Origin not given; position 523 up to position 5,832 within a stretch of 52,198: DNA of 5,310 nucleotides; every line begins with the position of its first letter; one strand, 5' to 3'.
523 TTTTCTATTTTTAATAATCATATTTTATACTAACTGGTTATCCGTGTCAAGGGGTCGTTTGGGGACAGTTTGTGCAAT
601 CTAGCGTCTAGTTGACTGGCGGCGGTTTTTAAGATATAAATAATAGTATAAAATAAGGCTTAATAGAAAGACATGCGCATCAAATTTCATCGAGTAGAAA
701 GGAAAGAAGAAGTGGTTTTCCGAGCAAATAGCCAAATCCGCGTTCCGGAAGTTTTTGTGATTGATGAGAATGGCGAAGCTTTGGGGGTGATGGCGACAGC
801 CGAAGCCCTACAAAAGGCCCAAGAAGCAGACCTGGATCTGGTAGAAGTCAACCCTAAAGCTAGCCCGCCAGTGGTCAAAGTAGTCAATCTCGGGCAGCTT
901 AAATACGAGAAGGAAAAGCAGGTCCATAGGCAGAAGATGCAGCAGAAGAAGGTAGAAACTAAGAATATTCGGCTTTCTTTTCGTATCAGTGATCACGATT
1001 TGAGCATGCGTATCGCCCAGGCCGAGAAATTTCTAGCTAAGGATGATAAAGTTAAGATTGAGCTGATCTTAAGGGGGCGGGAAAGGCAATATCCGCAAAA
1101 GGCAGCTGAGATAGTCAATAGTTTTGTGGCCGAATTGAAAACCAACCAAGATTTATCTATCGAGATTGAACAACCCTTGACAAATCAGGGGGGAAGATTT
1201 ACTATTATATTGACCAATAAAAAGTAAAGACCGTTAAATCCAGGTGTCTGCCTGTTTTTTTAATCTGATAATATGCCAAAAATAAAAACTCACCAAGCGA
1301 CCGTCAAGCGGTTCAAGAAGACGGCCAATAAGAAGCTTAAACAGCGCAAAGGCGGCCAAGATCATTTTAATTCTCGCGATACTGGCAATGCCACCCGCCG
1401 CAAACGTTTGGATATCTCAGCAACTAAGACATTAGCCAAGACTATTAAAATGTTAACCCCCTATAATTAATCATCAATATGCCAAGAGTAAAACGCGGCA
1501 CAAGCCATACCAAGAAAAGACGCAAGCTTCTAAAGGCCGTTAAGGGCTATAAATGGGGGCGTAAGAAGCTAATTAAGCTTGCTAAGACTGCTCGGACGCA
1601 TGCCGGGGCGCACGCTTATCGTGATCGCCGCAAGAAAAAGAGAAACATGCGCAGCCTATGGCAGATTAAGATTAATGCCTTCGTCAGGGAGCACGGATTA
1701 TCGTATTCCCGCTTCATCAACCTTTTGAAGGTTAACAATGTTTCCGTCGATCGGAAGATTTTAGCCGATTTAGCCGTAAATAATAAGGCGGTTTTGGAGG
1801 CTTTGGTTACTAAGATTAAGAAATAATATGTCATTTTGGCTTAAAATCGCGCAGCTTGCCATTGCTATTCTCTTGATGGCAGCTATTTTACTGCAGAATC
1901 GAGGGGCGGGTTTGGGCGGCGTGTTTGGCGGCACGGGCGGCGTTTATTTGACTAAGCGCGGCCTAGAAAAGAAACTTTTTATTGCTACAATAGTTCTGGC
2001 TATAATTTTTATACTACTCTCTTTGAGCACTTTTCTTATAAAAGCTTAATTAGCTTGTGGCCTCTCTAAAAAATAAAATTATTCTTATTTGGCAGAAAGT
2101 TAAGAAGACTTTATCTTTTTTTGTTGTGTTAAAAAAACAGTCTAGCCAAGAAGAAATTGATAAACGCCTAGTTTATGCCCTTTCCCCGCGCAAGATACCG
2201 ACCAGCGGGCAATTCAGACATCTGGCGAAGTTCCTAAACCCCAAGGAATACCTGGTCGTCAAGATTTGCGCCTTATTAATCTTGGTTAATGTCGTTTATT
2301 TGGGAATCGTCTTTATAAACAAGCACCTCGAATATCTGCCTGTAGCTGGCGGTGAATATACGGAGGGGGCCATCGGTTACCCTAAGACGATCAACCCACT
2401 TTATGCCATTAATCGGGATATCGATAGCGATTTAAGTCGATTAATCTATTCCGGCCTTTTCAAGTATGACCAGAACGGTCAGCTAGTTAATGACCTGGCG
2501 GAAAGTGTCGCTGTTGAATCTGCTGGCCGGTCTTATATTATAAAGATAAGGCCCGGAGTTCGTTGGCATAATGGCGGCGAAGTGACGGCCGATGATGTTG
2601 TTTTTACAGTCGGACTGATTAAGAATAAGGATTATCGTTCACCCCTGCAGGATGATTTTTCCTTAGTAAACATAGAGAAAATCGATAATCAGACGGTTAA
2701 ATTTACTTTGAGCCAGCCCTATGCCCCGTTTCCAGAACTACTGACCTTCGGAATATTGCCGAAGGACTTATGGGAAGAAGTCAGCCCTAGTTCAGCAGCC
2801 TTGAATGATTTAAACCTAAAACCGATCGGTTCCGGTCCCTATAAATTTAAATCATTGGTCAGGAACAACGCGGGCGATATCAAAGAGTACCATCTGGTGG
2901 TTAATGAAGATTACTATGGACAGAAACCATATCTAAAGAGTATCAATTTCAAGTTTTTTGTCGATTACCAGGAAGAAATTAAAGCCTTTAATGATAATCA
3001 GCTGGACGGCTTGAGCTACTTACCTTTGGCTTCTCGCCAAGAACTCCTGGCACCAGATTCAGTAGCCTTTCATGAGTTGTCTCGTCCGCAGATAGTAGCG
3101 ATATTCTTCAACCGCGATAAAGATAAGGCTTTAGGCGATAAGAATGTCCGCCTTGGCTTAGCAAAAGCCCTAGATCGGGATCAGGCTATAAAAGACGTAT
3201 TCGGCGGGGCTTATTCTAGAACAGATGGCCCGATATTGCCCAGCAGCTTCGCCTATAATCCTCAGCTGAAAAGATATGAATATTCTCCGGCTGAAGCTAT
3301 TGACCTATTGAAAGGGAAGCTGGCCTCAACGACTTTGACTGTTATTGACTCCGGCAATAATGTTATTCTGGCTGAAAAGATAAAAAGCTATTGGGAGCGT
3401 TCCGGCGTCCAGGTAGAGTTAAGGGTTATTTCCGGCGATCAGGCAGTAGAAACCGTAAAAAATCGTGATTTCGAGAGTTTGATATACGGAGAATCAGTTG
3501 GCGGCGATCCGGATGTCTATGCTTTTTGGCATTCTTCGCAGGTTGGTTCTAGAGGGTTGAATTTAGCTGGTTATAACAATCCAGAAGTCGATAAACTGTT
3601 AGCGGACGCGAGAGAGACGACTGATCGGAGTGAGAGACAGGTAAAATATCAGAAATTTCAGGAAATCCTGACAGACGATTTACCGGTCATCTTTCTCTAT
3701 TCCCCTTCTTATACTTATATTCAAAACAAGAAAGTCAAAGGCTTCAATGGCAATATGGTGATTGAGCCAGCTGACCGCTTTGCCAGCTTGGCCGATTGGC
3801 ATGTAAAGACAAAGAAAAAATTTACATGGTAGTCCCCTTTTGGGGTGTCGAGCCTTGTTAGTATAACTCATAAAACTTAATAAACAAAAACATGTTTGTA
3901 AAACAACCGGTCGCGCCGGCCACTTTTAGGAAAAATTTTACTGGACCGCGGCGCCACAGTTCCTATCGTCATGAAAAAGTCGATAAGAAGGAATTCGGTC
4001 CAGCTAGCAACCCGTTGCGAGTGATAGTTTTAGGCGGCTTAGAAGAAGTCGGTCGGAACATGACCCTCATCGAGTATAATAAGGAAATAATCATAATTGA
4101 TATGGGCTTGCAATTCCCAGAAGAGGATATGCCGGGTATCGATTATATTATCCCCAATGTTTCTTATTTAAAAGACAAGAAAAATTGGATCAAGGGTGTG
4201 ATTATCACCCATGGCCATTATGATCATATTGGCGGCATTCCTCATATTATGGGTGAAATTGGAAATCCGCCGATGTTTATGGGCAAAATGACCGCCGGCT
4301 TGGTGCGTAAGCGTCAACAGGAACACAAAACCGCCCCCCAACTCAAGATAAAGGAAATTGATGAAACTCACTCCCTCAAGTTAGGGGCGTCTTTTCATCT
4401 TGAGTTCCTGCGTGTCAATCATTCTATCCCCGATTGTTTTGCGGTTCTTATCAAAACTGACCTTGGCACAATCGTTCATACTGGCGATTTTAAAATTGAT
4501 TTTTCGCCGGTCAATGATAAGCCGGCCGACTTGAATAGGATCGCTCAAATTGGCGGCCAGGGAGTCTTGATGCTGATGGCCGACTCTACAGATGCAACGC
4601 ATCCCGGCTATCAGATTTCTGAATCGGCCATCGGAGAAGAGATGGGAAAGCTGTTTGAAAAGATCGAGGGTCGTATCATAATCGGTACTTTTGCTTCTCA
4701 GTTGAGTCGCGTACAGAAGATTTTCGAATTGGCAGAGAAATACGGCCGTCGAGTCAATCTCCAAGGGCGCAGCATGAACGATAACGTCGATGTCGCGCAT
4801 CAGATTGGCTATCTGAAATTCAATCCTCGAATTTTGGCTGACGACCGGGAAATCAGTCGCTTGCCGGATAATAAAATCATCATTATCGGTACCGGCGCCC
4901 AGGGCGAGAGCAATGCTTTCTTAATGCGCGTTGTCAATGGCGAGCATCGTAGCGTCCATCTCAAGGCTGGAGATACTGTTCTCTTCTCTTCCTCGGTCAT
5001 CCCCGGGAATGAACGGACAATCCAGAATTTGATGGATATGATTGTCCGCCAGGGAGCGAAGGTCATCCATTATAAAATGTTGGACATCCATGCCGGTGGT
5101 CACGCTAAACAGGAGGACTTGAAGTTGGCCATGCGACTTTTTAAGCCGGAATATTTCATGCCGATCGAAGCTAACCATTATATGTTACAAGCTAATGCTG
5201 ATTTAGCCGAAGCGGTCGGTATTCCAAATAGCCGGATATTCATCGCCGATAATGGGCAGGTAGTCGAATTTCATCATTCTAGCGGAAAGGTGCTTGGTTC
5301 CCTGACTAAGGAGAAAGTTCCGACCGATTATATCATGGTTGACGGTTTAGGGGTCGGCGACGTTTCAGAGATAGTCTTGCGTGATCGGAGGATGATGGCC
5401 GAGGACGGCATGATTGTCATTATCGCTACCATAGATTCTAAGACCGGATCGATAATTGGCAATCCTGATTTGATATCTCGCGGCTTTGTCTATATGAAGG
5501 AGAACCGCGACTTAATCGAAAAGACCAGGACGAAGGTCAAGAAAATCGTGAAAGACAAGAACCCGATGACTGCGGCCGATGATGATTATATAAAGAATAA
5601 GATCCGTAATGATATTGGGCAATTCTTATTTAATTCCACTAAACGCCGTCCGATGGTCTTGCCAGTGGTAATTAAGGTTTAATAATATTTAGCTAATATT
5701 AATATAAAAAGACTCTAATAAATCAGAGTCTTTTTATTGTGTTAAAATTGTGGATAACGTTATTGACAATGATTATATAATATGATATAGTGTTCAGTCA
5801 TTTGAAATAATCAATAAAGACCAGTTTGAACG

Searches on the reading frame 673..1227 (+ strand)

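Call 13: search_protein_families(library=pfam, proteins=[window:673-1227:+], max_evalue=0.001)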
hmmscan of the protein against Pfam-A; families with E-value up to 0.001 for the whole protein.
window:673-1227:+ (184 aa): 2 families
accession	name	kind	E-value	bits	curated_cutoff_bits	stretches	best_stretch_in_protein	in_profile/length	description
PF05198.21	IF3_N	-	7.2e-26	90.6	26.9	1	19-84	2-67/70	Translation initiation factor IF-3, N-terminal domain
PF00707.27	IF3_C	-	2.6e-19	69.4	34.8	1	94-182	1-85/86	Translation initiation factor IF-3, C-terminal domain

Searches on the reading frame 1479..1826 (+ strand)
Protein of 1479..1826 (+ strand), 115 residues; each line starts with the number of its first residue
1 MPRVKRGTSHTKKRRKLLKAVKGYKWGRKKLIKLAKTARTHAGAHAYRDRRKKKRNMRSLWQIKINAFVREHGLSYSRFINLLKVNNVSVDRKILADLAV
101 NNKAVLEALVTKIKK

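Call 13: search_protein_families(library=pfam, proteins=[window:1479-1826:+], max_evalue=0.001)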
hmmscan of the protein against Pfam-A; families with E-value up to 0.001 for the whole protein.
window:1479-1826:+ (115 aa): 1 family
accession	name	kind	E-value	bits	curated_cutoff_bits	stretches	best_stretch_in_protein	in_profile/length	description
PF00453.23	Ribosomal_L20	-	5.8e-34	116.9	30.8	1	3-109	1-107/107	Ribosomal protein L20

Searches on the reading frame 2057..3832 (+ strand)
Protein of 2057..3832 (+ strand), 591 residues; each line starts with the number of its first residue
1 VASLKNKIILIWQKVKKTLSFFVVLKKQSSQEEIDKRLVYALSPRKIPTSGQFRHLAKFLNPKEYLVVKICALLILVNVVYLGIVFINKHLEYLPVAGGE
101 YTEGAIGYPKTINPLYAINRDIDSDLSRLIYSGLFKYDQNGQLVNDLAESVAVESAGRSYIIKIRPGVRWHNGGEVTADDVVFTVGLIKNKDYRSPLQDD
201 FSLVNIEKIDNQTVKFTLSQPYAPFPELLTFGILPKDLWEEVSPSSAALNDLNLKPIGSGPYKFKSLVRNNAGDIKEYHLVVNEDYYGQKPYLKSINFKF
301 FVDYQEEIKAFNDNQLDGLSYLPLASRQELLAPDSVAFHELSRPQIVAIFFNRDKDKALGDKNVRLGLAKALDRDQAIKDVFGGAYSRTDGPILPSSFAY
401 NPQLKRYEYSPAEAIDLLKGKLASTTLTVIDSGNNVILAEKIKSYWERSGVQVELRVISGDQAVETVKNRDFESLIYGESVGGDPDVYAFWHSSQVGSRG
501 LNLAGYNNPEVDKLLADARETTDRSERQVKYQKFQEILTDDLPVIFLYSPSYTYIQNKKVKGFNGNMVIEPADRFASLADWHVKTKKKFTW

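Call 8: search_protein_families(library=pfam, proteins=[window:2057-3832:+], max_evalue=0.001)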
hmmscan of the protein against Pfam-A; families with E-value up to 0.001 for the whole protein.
window:2057-3832:+ (591 aa): 1 family
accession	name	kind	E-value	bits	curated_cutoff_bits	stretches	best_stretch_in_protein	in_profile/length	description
PF00496.27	SBP_bac_5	-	4e-65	220.8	32.4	1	143-491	2-357/368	Bacterial extracellular solute-binding proteins, family 5 Middle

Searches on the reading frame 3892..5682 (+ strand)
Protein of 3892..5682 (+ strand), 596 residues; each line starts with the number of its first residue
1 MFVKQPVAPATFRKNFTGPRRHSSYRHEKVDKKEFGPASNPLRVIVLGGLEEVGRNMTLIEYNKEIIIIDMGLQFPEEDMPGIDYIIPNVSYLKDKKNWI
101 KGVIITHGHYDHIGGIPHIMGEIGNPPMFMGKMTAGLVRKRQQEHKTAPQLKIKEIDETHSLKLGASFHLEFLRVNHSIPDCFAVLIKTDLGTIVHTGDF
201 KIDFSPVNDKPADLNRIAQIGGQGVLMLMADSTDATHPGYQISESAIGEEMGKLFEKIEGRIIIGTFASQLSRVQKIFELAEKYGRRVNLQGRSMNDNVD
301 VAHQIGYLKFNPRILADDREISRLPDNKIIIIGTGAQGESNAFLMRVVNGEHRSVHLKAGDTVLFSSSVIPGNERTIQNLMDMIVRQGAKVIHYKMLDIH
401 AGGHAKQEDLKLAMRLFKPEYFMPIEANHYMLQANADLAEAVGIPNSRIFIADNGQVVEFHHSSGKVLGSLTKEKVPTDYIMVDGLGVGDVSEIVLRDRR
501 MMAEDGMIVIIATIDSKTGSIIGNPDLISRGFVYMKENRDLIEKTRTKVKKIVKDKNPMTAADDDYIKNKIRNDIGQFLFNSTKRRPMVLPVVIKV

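Call 8: search_protein_families(library=pfam, proteins=[window:3892-5682:+], max_evalue=0.001)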
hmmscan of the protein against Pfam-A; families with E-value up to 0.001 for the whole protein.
window:3892-5682:+ (596 aa): 4 families
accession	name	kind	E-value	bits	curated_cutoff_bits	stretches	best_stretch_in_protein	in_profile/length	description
PF22505.1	RNase_J_b_CASP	-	1.2e-42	145.1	27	1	259-383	1-125/126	Ribonuclease J, beta-CASP domain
PF17770.6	RNase_J_C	-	1.7e-33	116.1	23.8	1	495-596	1-102/102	Ribonuclease J C-terminal domain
PF12706.13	Lactamase_B_2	-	3.8e-12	46.7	27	1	94-201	25-144/200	Beta-lactamase superfamily domain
PF00753.33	Lactamase_B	-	1.8e-10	41.5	22.7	1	53-128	4-72/196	Metallo-beta-lactamase superfamily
